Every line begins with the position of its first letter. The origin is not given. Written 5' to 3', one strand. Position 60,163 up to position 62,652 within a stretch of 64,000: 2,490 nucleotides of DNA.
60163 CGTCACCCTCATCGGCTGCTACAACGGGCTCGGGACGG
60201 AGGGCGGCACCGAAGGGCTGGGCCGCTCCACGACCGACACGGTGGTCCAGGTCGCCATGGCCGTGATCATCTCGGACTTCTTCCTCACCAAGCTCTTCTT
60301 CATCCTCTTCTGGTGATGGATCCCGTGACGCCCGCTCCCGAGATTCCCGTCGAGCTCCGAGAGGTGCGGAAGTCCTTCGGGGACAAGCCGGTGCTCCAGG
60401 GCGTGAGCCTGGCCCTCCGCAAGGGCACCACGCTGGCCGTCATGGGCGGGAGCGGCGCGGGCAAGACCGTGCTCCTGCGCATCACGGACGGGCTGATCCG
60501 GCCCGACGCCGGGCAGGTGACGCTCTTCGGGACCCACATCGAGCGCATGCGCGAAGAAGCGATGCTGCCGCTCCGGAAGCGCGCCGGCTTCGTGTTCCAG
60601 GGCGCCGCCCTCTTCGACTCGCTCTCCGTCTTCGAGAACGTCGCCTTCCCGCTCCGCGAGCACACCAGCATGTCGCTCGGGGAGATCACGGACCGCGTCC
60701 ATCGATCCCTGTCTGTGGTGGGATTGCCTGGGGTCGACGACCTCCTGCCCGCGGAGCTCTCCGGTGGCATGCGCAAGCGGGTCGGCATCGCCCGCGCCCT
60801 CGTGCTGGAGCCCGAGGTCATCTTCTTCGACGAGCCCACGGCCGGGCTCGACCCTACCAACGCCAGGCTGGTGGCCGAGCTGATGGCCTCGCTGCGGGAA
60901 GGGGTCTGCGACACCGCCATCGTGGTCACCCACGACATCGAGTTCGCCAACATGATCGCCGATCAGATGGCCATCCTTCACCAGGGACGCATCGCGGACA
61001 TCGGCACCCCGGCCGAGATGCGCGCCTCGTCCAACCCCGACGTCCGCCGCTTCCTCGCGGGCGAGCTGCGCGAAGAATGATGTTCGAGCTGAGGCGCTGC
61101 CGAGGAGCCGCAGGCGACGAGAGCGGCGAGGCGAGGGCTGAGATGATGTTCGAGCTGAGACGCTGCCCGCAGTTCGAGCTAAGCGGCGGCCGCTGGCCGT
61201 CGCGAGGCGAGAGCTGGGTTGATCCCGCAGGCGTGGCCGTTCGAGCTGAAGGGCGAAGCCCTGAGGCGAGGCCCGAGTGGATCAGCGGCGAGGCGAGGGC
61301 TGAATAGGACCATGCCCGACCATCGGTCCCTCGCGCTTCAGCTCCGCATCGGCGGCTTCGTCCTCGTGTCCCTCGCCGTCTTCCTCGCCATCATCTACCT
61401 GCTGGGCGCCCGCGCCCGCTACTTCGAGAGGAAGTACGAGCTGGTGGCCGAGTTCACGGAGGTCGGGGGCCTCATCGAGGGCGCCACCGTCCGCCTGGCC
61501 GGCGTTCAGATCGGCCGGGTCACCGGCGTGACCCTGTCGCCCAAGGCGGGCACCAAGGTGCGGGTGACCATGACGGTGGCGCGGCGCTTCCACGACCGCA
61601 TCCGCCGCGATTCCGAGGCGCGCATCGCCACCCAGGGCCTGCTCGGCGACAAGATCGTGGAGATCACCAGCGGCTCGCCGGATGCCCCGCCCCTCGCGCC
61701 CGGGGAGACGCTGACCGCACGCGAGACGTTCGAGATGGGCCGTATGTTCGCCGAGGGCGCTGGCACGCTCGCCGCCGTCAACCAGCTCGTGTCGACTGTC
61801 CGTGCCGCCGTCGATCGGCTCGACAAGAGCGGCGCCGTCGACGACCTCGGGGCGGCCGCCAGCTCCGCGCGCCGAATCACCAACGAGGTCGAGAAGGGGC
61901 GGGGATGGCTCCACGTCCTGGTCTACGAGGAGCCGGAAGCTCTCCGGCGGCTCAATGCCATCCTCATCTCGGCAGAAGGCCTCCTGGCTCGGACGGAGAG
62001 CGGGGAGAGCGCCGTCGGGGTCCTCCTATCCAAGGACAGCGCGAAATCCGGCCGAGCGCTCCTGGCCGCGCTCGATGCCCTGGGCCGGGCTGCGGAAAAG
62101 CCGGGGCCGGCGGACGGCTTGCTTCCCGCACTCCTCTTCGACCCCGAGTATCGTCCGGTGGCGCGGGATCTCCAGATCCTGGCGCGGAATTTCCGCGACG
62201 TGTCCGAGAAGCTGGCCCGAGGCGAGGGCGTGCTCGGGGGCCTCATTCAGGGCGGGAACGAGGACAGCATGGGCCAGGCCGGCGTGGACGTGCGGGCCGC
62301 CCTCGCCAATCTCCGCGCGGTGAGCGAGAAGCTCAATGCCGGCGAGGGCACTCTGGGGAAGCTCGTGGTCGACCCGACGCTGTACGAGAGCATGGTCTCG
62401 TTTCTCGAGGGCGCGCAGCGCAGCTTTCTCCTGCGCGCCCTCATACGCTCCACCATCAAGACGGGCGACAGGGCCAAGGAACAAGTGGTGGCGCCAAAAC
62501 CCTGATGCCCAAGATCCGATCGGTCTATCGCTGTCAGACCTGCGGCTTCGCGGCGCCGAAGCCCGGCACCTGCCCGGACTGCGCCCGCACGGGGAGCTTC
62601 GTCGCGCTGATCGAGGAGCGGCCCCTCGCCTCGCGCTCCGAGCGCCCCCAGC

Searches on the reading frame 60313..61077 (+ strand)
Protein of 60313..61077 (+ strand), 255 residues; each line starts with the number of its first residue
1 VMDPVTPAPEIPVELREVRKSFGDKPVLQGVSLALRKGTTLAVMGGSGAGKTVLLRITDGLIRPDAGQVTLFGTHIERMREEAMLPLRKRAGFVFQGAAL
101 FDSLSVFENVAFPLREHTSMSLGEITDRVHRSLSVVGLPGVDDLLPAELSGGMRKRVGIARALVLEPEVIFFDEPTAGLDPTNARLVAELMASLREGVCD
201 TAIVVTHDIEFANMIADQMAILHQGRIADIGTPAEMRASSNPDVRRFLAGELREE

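Call 38: search_protein_families(library=pfam, proteins=[window:60313-61077:+])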
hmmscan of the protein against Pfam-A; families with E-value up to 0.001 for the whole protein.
window:60313-61077:+ (255 aa): 2 families
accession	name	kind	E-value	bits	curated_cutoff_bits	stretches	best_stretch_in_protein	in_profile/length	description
PF00005.33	ABC_tran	-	3.7e-31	109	25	1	28-177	1-137/137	ABC transporter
PF13304.12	AAA_21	-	1.3e-07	32.5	27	1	142-210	231-301/304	AAA domain, putative AbiEii toxin, Type IV TA system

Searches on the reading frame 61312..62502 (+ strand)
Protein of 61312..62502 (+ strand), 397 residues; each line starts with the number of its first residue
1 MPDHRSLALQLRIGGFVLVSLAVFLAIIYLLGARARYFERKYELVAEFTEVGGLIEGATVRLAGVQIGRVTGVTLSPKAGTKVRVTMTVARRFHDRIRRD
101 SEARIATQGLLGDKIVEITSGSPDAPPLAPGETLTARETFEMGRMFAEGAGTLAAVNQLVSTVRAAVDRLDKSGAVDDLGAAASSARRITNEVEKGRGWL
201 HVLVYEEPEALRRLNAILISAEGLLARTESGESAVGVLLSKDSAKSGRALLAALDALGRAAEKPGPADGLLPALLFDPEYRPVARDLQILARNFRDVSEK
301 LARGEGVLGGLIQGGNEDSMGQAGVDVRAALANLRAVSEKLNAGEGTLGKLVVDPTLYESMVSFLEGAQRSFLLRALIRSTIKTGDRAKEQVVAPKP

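Call 38: search_protein_families(library=pfam, proteins=[window:61312-62502:+])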
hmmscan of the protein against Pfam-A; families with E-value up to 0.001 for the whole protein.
window:61312-62502:+ (397 aa): 1 family
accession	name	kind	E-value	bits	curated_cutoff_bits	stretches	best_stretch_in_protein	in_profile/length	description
PF02470.25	MlaD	-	4.4e-21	75.3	25.1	1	40-121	1-81/81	MlaD protein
